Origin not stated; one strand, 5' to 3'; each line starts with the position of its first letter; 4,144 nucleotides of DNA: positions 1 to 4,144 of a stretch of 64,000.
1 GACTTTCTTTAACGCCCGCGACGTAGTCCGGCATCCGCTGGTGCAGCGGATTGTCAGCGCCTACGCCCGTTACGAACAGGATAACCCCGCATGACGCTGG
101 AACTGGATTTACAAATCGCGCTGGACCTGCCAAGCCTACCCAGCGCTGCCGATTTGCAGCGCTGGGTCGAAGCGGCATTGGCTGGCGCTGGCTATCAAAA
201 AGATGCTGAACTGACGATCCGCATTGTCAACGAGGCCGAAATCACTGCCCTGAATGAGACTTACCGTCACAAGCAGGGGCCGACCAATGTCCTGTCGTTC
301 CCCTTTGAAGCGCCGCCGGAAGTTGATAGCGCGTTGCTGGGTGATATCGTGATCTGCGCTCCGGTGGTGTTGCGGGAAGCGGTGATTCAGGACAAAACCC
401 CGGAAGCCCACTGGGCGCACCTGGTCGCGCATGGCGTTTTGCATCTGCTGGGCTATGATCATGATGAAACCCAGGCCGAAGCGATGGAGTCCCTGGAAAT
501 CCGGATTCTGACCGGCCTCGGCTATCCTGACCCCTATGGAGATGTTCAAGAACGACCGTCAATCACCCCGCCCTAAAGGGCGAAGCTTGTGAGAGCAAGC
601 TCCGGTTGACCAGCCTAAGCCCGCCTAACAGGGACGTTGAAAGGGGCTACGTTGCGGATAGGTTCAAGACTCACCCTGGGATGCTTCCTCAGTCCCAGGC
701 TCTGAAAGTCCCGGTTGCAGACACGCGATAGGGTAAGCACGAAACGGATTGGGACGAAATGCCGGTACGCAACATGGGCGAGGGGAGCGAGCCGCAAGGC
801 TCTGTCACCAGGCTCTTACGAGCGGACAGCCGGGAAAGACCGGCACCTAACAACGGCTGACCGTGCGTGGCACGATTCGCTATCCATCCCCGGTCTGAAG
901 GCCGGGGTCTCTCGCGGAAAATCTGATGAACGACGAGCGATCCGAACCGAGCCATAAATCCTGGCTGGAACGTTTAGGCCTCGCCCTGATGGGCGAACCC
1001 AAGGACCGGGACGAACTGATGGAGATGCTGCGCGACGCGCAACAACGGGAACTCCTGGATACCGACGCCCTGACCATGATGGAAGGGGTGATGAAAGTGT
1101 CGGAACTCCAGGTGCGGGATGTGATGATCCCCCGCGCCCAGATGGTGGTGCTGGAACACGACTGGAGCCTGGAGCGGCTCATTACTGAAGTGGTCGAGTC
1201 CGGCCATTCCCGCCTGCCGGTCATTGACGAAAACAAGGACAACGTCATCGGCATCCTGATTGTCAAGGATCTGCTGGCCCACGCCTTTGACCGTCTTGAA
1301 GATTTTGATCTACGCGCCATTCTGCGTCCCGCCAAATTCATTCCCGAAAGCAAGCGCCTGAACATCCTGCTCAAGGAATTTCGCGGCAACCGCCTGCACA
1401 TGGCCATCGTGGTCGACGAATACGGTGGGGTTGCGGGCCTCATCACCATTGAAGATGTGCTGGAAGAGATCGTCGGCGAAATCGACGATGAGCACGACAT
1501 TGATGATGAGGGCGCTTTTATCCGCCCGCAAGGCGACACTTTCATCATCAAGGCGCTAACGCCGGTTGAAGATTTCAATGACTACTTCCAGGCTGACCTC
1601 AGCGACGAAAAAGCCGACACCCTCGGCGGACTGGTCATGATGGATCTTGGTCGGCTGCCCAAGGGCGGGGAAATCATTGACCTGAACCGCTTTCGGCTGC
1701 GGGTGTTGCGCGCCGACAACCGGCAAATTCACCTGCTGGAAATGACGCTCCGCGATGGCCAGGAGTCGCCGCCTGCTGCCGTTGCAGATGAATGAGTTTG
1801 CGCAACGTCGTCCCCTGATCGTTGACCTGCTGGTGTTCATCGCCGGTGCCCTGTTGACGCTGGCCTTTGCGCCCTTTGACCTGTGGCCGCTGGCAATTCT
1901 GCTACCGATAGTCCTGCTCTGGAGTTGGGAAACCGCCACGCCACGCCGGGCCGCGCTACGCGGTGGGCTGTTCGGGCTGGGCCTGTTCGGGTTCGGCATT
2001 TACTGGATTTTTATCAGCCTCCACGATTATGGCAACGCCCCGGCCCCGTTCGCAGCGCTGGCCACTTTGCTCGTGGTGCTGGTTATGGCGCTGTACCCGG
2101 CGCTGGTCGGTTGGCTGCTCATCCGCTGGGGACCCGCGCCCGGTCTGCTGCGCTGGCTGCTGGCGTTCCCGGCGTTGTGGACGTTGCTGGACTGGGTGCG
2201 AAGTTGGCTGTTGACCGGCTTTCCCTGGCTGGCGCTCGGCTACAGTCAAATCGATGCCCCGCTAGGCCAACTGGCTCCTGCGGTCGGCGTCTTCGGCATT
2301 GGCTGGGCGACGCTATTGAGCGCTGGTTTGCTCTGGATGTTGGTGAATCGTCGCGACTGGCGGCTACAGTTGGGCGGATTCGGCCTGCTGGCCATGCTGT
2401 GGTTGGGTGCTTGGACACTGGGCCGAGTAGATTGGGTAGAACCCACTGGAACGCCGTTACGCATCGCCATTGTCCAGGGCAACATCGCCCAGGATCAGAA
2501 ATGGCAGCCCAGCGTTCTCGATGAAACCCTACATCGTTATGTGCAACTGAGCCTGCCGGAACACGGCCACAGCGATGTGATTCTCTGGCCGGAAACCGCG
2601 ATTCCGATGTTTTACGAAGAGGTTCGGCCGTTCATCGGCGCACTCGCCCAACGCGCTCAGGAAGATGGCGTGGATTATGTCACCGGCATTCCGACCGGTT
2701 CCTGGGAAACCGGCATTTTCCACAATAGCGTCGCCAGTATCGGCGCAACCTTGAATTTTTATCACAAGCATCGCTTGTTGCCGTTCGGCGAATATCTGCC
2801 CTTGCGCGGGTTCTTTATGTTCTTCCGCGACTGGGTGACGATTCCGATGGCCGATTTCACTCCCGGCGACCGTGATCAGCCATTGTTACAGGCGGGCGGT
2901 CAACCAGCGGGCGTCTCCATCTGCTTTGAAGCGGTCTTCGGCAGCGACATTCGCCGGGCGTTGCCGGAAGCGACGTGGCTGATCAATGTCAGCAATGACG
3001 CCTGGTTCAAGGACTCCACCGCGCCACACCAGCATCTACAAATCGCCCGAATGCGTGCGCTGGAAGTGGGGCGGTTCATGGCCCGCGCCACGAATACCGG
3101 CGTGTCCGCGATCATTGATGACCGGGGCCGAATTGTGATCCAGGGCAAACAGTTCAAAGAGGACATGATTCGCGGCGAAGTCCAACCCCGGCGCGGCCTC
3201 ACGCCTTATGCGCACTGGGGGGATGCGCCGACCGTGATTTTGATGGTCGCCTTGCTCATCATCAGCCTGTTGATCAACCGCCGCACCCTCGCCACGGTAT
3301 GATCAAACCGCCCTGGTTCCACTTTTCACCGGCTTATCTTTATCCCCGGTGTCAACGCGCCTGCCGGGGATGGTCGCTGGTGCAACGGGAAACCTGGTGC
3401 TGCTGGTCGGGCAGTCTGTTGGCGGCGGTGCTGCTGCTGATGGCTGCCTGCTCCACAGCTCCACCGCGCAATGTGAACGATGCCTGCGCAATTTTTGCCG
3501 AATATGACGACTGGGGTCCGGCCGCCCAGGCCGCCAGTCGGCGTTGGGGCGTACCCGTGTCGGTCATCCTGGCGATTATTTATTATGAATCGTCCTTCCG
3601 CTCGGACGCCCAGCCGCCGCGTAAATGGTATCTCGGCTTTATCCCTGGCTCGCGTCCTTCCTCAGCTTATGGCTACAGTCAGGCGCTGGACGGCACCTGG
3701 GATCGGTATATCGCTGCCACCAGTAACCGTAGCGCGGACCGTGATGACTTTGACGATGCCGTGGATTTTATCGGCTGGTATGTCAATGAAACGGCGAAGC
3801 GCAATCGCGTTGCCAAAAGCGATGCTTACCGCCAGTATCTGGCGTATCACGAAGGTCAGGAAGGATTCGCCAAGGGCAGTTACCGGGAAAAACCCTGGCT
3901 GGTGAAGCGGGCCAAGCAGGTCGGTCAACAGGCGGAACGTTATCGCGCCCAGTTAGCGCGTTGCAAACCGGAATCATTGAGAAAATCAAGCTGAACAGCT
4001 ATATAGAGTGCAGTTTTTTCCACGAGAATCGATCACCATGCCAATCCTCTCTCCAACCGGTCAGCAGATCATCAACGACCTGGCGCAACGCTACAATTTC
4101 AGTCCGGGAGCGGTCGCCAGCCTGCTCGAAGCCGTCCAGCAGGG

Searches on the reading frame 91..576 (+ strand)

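Call 86: search_protein_families(library=pfam, proteins=[window:91-576:+], max_evalue=0.001)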
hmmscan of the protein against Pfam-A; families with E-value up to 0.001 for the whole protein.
window:91-576:+ (161 aa): 1 family
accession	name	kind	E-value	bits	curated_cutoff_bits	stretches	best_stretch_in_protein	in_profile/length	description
PF02130.23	YbeY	-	2.1e-34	118.6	25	1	21-141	10-127/129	Endoribonuclease YbeY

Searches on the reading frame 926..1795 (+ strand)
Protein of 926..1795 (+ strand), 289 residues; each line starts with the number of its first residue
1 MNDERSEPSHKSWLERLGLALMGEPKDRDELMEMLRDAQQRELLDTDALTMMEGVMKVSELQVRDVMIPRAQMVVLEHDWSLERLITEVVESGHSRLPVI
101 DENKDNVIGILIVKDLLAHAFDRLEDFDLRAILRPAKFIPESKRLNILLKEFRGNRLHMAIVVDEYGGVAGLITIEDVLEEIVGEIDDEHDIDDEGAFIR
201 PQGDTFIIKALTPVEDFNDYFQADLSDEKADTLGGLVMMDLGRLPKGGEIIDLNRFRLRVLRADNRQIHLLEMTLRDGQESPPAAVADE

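Call 86: search_protein_families(library=pfam, proteins=[window:926-1795:+], max_evalue=0.001)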
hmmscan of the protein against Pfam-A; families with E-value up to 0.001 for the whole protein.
window:926-1795:+ (289 aa): 3 families
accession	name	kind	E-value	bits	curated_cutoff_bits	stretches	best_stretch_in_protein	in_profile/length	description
PF03471.22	CorC_HlyC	-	3.2e-18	66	27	1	203-275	5-79/81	Transporter associated domain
PF21917.1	NMB0537_N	-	7.9e-18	64.3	23.9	1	23-58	1-36/36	N-terminal region of NMB0537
PF00571.33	CBS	-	3.9e-16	59.6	24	2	63-119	1-54/57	CBS domain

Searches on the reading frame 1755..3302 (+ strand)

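Call 86: search_protein_families(library=pfam, proteins=[window:1755-3302:+], max_evalue=0.001)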
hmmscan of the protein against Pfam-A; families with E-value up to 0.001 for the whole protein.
window:1755-3302:+ (515 aa): 2 families
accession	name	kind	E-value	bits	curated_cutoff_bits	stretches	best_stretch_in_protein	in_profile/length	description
PF20154.4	LNT_N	-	1e-40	139.9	27.1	1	30-192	1-159/159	Apolipoprotein N-acyltransferase N-terminal domain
PF00795.27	CN_hydrolase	-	4.1e-27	95.6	23.2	1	236-478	1-248/256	Carbon-nitrogen hydrolase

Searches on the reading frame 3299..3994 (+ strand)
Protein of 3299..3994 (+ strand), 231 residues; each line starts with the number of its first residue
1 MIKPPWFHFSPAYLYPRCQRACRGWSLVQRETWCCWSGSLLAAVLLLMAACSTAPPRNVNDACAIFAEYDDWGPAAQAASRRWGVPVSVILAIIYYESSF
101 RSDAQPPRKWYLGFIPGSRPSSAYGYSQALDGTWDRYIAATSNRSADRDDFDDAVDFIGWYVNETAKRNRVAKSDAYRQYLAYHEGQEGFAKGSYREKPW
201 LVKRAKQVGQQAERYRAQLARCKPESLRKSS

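Call 86: search_protein_families(library=pfam, proteins=[window:3299-3994:+], max_evalue=0.001)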
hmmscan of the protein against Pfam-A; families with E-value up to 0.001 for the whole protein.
window:3299-3994:+ (231 aa): 2 families
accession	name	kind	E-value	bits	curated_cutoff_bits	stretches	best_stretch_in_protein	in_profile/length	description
PF19489.4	SLT_4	-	6.4e-78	261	27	1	40-222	2-184/184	Transglycosylase SLT domain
PF01464.25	SLT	-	1.2e-05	25.2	21.3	1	76-188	3-99/117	Transglycosylase SLT domain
